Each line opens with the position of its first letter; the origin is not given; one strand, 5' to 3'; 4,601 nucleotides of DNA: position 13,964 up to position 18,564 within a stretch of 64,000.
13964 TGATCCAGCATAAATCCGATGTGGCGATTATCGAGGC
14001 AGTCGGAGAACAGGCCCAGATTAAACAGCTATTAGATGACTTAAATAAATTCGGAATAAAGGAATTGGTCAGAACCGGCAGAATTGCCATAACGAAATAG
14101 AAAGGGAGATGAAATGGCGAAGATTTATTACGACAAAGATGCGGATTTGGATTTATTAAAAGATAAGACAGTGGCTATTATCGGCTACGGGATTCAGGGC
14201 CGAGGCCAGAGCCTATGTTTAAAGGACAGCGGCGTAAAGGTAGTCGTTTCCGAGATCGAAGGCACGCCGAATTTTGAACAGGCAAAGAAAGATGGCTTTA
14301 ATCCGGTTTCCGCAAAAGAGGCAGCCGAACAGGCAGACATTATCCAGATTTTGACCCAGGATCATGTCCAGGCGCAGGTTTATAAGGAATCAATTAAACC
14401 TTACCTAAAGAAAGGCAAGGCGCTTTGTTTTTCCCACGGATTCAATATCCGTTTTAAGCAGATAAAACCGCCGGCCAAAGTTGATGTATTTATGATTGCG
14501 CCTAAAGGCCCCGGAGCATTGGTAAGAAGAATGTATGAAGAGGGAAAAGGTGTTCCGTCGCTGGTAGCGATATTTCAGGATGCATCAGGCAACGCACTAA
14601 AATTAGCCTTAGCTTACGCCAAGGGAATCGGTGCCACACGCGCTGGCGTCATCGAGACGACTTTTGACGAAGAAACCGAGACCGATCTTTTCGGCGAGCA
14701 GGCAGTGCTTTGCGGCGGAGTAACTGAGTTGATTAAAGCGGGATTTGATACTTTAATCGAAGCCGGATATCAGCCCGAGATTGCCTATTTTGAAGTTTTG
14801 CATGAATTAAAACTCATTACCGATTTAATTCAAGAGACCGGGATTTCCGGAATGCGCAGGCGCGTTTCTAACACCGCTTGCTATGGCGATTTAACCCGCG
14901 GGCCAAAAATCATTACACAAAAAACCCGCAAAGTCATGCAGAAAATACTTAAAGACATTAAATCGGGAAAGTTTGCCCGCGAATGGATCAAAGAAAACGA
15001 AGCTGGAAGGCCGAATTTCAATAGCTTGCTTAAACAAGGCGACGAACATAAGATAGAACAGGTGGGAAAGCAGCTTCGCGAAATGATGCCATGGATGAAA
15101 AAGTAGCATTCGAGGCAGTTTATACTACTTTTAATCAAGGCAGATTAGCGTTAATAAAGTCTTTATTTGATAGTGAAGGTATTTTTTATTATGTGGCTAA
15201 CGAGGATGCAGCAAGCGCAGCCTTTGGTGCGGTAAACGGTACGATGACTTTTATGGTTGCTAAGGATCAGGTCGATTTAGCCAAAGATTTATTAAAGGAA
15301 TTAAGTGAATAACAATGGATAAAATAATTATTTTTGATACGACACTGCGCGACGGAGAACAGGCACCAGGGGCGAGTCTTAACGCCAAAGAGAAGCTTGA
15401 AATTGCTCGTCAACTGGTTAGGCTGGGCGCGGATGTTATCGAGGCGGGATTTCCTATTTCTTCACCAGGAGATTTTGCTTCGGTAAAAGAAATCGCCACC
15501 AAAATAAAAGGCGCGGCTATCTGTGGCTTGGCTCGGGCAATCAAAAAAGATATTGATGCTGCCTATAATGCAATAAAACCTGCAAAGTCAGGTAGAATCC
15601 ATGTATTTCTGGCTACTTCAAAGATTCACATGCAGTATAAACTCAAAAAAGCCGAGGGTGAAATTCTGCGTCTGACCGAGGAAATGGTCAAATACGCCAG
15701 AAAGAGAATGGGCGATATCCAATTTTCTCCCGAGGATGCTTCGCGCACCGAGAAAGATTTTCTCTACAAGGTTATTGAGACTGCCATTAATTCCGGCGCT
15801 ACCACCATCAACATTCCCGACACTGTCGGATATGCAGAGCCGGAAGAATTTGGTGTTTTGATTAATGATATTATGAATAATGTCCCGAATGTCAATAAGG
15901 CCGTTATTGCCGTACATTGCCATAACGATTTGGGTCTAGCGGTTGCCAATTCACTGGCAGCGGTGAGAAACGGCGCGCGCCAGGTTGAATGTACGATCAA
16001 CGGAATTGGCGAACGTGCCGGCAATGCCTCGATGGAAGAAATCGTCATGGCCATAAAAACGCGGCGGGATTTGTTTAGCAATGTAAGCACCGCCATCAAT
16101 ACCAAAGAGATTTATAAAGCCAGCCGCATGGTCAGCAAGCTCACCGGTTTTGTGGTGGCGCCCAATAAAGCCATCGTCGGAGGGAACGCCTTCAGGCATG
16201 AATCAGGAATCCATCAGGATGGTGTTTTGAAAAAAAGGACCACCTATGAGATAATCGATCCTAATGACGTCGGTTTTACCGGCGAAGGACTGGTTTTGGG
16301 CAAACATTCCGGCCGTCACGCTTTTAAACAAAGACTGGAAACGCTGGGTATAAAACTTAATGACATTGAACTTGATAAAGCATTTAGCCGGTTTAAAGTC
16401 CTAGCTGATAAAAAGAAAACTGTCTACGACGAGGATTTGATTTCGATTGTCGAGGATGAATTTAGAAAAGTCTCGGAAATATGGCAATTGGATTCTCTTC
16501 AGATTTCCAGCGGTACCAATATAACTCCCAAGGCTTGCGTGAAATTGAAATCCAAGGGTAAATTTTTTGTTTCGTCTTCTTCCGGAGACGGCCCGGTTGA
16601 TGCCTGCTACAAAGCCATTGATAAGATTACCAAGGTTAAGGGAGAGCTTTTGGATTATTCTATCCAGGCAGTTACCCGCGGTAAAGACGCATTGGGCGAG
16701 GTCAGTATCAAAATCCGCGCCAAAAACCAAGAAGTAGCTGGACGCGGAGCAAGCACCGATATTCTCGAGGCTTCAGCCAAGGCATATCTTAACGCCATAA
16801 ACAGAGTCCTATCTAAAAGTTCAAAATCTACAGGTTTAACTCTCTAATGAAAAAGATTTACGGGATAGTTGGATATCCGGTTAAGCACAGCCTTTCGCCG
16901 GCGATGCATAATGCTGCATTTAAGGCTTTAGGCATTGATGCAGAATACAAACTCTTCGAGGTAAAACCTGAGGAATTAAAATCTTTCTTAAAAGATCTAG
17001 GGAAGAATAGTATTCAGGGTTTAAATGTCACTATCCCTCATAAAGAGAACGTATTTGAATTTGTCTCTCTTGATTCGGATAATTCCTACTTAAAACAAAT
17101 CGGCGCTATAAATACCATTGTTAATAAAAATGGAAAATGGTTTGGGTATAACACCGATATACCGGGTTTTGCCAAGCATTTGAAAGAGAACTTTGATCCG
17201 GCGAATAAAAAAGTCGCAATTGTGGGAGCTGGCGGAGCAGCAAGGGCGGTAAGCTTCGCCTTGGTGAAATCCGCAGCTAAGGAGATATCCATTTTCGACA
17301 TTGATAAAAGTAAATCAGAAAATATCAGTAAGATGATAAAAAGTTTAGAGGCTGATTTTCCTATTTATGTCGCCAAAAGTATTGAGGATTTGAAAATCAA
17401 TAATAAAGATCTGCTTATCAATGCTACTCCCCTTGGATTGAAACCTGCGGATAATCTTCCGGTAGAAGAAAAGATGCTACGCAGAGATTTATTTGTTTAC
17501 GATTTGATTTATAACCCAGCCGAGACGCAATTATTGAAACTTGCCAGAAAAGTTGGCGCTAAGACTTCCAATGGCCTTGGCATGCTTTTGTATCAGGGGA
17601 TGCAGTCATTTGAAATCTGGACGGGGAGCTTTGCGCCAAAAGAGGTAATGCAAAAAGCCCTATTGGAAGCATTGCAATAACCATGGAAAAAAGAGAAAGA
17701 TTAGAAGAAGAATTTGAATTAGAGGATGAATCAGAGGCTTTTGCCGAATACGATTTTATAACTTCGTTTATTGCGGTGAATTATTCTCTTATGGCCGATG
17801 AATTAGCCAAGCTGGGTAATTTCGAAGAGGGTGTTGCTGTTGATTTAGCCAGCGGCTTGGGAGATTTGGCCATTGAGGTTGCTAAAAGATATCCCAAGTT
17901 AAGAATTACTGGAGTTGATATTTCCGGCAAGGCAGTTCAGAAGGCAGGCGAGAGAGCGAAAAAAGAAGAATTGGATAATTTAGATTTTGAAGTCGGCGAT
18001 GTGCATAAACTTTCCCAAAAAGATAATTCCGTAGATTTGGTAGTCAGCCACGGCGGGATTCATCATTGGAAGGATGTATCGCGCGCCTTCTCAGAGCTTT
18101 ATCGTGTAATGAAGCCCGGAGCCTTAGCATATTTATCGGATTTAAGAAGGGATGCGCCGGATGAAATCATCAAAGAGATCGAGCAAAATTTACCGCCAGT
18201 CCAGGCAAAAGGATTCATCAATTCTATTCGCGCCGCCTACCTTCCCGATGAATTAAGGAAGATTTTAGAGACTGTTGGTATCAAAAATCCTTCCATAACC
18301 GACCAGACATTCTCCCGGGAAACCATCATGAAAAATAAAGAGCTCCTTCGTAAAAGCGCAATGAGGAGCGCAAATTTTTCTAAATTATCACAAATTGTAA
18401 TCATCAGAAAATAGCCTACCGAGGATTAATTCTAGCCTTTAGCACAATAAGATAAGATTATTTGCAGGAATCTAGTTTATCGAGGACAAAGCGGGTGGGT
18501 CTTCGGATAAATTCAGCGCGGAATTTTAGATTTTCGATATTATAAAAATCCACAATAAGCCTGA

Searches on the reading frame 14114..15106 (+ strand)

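Call 10: search_protein_families(library=pfam, proteins=[window:14114-15106:+], max_evalue=0.01)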
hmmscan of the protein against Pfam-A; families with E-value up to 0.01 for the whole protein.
window:14114-15106:+ (330 aa): 6 families
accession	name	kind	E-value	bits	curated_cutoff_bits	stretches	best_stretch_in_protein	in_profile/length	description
PF07991.19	KARI_N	-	1.4e-69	233.3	20.6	1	15-178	2-165/165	Acetohydroxy acid isomeroreductase, NADPH-binding domain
PF01450.25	KARI_C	-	1.7e-65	220.1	29.1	1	184-327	1-144/144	Ketol-acid reductoisomerase, C-terminal domain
PF00670.27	AdoHcyase_NAD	-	1e-07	32.6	27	1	14-81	20-86/162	S-adenosyl-L-homocysteine hydrolase, NAD binding domain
PF02826.25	2-Hacid_dh_C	-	1.4e-05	25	25.1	1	13-81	32-99/178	D-isomer specific 2-hydroxyacid dehydrogenase, NAD binding domain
PF03446.21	NAD_binding_2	-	0.00025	21.6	21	1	19-104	1-89/161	NAD binding domain of 6-phosphogluconate dehydrogenase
PF03807.23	F420_oxidored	-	0.00099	20.1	21.6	1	19-98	1-82/94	NADP oxidoreductase coenzyme F420-dependent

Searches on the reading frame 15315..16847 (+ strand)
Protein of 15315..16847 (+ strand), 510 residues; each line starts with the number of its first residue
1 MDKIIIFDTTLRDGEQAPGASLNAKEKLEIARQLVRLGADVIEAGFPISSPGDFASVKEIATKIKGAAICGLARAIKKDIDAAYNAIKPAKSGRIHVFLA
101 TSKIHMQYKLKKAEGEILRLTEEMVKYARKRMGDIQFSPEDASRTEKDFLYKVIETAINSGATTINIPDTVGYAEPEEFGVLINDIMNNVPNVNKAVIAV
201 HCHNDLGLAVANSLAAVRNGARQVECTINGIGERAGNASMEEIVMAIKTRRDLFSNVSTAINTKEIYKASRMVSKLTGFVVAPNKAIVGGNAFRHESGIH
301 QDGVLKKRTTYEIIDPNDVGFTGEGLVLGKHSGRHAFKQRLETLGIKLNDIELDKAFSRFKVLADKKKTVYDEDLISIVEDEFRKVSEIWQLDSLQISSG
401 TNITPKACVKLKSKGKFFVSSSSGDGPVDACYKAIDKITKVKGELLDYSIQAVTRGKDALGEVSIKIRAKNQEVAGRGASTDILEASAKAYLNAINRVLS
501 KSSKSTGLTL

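Call 10: search_protein_families(library=pfam, proteins=[window:15315-16847:+], max_evalue=0.01)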
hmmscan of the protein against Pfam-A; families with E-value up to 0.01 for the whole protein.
window:15315-16847:+ (510 aa): 3 families
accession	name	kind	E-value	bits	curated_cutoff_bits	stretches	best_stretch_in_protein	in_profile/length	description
PF00682.25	HMGL-like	-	2.8e-98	328.9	29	1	3-273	1-260/260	HMGL-like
PF08502.15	LeuA_dimer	-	4.3e-41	140.3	24.9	1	370-499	2-131/131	LeuA allosteric (dimerisation) domain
PF22617.1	HCS_D2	-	9.9e-31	106.4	27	1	287-368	1-82/82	Homocitrate synthase post-HMGL domain-like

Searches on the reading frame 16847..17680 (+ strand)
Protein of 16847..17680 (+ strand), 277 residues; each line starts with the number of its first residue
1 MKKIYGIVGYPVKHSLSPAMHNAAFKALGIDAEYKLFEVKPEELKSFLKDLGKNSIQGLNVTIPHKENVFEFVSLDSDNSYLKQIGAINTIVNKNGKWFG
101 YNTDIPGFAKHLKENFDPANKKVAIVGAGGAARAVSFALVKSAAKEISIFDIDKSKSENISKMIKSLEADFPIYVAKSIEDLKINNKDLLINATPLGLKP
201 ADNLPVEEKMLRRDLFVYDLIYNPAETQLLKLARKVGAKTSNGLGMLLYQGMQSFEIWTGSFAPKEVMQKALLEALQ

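Call 10: search_protein_families(library=pfam, proteins=[window:16847-17680:+], max_evalue=0.01)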
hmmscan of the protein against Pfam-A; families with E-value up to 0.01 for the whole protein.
window:16847-17680:+ (277 aa): 5 families
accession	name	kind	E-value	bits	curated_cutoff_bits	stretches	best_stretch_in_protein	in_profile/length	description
PF08501.16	Shikimate_dh_N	-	5e-28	97.6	27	1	7-91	1-83/83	Shikimate dehydrogenase substrate binding domain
PF18317.6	SDH_C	-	6.2e-12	45.5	25.8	1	243-273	1-31/31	Shikimate 5'-dehydrogenase C-terminal domain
PF01488.26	Shikimate_DH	-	0.00013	22.5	24.3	1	115-194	6-83/138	Shikimate / quinate 5-dehydrogenase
PF03435.24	Sacchrp_dh_NADP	-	0.0035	18.1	25.1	0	123-195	1-77/129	Saccharopine dehydrogenase NADP binding domain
PF00056.29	Ldh_1_N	-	0.0074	16.8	27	0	122-158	2-40/141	lactate/malate dehydrogenase, NAD binding domain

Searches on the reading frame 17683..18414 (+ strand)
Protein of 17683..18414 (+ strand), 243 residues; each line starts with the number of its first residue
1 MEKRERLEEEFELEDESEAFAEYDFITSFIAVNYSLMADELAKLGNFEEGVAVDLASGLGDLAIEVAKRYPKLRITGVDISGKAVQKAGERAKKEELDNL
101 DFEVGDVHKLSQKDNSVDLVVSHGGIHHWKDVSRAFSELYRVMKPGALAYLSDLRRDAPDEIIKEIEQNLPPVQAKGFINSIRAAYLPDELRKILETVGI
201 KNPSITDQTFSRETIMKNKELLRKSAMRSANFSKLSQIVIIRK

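Call 10: search_protein_families(library=pfam, proteins=[window:17683-18414:+], max_evalue=0.01)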
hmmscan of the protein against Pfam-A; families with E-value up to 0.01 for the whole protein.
window:17683-18414:+ (243 aa): 13 families
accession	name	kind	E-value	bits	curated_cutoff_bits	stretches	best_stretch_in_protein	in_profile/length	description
PF13847.12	Methyltransf_31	-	1.2e-23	83.9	27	1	51-171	6-127/145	Methyltransferase domain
PF13649.12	Methyltransf_25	-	1.4e-22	80.6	27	1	53-146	2-96/97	Methyltransferase domain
PF08241.18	Methyltransf_11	-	3.8e-22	79.2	21.2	1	53-150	1-94/95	Methyltransferase domain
PF08242.18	Methyltransf_12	-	1.1e-16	61.8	30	1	53-147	1-96/98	Methyltransferase domain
PF01209.24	Ubie_methyltran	-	3.1e-14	53.3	20.1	1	23-149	20-149/233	ubiE/COQ5 methyltransferase family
PF13489.12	Methyltransf_23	-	5.6e-14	52.6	27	1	36-191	8-154/164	Methyltransferase domain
PF05175.20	MTS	-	1.5e-10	41.4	23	1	41-133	27-115/170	Methyltransferase small domain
PF02390.23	Methyltransf_4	-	2.5e-06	27.5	24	1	51-108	4-62/173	Putative methyltransferase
PF00891.24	Methyltransf_2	-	8.1e-06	25.8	22.3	1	36-143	49-156/210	O-methyltransferase domain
PF13679.12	Methyltransf_32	-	0.00047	20.6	27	1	49-121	26-106/143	Methyltransferase domain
PF01170.24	UPF0020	-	0.00049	20.3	22.3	1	67-122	72-127/197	RMKL-like, methyltransferase domain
PF24675.1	NpmA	-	0.0023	17.7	60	1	36-107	11-86/214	16S rRNA (adenine(1408)-N(1))-methyltransferase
PF06325.19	PrmA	-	0.0046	16.9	22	1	52-168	165-275/296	Ribosomal protein L11 methyltransferase (PrmA)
